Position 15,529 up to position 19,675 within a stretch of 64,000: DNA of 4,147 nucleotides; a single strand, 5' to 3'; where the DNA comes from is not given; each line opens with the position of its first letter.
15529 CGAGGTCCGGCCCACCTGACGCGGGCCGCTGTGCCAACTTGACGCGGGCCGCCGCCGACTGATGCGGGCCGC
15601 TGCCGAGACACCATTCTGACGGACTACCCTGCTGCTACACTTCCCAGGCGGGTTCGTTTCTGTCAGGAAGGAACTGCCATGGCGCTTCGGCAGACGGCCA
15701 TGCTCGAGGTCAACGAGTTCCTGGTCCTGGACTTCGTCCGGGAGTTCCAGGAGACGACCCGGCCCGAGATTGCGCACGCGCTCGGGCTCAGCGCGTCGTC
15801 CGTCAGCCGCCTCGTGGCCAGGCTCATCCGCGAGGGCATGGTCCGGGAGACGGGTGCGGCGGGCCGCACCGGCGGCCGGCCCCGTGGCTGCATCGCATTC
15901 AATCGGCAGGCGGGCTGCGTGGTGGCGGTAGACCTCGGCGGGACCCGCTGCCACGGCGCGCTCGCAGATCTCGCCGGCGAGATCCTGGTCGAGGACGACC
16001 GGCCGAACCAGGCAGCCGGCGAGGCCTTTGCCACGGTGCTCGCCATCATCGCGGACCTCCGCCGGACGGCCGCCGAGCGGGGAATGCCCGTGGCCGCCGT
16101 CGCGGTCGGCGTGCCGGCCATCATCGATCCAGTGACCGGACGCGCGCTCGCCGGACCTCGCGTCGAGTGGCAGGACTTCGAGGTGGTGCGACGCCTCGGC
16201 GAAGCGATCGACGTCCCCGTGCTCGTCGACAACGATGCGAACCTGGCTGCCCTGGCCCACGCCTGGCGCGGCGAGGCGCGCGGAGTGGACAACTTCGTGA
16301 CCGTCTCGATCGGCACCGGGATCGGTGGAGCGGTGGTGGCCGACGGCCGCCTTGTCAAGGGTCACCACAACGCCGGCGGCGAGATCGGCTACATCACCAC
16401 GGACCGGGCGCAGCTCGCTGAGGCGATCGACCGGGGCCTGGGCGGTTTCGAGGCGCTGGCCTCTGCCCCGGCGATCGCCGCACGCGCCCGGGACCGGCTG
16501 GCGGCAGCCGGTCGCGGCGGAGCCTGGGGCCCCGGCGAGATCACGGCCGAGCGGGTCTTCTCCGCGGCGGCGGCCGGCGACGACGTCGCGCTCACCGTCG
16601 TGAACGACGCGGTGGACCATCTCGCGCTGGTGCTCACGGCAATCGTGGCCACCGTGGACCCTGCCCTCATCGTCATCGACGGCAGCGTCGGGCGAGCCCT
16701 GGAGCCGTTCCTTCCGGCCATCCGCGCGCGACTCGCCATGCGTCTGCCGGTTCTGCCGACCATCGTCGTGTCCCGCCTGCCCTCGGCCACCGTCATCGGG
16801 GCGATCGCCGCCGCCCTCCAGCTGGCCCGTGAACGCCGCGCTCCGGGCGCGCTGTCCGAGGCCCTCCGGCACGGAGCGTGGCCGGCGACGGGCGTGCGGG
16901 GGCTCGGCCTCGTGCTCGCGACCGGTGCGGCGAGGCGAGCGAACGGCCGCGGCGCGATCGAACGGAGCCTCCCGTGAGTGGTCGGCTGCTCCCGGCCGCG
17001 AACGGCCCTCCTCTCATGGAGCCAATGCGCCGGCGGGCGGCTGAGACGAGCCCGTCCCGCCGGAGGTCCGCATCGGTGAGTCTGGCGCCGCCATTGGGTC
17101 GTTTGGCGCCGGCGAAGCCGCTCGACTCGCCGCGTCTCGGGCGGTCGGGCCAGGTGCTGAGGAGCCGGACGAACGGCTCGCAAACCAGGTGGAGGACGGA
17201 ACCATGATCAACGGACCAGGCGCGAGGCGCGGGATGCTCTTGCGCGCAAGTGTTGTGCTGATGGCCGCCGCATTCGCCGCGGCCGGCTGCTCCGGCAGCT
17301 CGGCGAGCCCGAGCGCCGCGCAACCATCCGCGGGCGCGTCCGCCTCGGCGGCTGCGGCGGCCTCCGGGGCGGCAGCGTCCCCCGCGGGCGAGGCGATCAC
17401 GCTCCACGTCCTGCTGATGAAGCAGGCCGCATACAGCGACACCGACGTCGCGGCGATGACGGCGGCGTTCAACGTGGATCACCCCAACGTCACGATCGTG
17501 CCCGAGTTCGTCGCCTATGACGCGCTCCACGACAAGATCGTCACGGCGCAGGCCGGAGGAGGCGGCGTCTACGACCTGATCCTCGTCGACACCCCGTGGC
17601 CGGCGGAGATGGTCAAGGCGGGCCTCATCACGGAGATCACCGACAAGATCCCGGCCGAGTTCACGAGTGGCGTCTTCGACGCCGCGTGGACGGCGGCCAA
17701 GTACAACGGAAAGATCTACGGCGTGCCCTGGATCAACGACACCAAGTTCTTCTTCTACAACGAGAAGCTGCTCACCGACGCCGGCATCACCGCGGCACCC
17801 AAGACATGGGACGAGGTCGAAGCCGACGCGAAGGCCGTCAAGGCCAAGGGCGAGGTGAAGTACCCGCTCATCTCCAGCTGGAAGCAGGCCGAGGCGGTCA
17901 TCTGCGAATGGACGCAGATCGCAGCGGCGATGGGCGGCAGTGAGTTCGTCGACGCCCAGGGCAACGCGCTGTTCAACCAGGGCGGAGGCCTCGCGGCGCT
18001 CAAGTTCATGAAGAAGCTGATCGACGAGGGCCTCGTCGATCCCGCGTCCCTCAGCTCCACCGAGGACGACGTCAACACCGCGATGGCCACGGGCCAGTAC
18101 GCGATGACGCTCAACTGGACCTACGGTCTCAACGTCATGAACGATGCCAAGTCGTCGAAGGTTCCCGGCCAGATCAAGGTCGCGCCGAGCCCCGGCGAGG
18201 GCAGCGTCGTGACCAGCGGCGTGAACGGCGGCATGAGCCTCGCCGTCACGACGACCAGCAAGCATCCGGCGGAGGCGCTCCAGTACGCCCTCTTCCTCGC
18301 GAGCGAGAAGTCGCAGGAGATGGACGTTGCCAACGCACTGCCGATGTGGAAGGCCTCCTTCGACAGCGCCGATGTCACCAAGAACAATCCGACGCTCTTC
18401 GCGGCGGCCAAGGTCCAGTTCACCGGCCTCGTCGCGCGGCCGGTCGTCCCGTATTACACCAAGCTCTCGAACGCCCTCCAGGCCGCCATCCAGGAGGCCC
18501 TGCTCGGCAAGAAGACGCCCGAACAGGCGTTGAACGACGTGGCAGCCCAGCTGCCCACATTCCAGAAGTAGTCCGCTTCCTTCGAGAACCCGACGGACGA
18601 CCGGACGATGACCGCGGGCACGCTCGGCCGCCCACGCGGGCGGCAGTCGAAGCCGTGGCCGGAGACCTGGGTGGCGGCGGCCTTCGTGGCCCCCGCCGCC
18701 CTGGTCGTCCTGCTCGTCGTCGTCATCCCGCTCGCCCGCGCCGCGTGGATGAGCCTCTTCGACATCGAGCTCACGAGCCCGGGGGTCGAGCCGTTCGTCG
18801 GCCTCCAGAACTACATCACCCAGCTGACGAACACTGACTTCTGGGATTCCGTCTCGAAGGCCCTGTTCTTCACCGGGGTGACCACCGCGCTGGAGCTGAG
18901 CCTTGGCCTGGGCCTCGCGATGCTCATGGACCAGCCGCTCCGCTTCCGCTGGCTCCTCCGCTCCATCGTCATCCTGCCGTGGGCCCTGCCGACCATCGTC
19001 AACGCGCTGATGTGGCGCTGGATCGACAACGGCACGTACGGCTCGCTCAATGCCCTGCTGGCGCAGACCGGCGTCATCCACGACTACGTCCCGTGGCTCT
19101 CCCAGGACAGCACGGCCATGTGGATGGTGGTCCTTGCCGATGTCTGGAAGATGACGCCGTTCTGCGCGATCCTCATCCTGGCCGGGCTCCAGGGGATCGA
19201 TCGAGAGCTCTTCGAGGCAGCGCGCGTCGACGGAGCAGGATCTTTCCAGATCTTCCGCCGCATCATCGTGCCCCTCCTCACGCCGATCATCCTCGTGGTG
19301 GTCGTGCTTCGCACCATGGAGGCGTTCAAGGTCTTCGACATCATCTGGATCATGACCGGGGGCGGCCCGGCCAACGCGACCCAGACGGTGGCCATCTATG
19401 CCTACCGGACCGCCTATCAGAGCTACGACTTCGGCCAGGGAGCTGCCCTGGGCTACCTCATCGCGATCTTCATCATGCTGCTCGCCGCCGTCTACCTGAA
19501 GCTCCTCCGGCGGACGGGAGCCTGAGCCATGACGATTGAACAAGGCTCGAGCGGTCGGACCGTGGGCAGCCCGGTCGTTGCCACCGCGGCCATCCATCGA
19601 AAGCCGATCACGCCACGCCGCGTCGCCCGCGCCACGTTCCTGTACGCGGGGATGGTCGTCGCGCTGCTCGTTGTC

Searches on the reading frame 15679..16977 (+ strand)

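Call 94: search_protein_families(library=pfam, max_evalue=0.00001, proteins=[window:15679-16977:+])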
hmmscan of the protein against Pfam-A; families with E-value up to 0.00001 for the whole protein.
window:15679-16977:+ (432 aa): 4 families
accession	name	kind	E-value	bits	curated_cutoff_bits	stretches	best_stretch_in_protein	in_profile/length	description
PF00480.26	ROK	-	1.3e-45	156.6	22.9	1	82-356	2-262/294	ROK family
PF12802.13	MarR_2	-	2e-08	34.7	27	1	10-61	4-58/61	MarR family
PF09339.16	HTH_IclR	-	1.7e-07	31.3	22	1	16-57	8-50/52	IclR helix-turn-helix domain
PF13412.12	HTH_24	-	3.8e-06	26.8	21.9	1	13-56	5-48/48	Winged helix-turn-helix DNA-binding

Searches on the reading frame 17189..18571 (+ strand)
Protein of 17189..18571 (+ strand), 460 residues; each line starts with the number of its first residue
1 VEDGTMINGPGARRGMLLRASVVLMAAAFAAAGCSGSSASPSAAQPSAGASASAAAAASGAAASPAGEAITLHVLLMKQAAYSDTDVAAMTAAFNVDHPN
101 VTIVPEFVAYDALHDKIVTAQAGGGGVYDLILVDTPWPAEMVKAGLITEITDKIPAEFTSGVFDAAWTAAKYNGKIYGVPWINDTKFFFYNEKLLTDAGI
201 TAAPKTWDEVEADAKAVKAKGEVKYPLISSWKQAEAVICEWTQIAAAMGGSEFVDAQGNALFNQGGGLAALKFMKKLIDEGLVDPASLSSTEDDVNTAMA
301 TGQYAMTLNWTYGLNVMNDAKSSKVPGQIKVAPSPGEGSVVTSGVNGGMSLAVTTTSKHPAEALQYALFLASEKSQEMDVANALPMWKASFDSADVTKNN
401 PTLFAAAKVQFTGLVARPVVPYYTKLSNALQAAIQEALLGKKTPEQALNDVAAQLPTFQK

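Call 94: search_protein_families(library=pfam, max_evalue=0.00001, proteins=[window:17189-18571:+])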
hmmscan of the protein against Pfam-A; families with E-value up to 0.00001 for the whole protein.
window:17189-18571:+ (460 aa): 1 family
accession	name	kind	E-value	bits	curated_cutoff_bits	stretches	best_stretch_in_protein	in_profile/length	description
PF01547.30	SBP_bac_1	-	6.4e-43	148.3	26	1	88-377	12-307/307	Bacterial extracellular solute-binding protein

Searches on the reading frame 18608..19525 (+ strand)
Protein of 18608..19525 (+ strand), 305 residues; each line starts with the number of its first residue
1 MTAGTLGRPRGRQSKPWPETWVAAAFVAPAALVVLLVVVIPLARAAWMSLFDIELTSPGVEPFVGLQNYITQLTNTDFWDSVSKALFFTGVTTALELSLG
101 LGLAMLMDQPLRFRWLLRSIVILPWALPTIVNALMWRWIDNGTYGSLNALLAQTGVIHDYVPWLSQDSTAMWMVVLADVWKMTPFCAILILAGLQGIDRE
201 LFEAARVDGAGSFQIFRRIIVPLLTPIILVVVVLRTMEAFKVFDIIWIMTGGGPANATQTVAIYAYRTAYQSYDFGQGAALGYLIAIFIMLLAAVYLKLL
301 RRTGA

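Call 94: search_protein_families(library=pfam, max_evalue=0.00001, proteins=[window:18608-19525:+])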
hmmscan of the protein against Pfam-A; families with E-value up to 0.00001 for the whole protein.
window:18608-19525:+ (305 aa): 1 family
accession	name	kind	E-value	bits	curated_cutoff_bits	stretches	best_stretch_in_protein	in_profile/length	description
PF00528.27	BPD_transp_1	-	3.5e-21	76.2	26.4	1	99-295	4-169/184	Binding-protein-dependent transport system inner membrane component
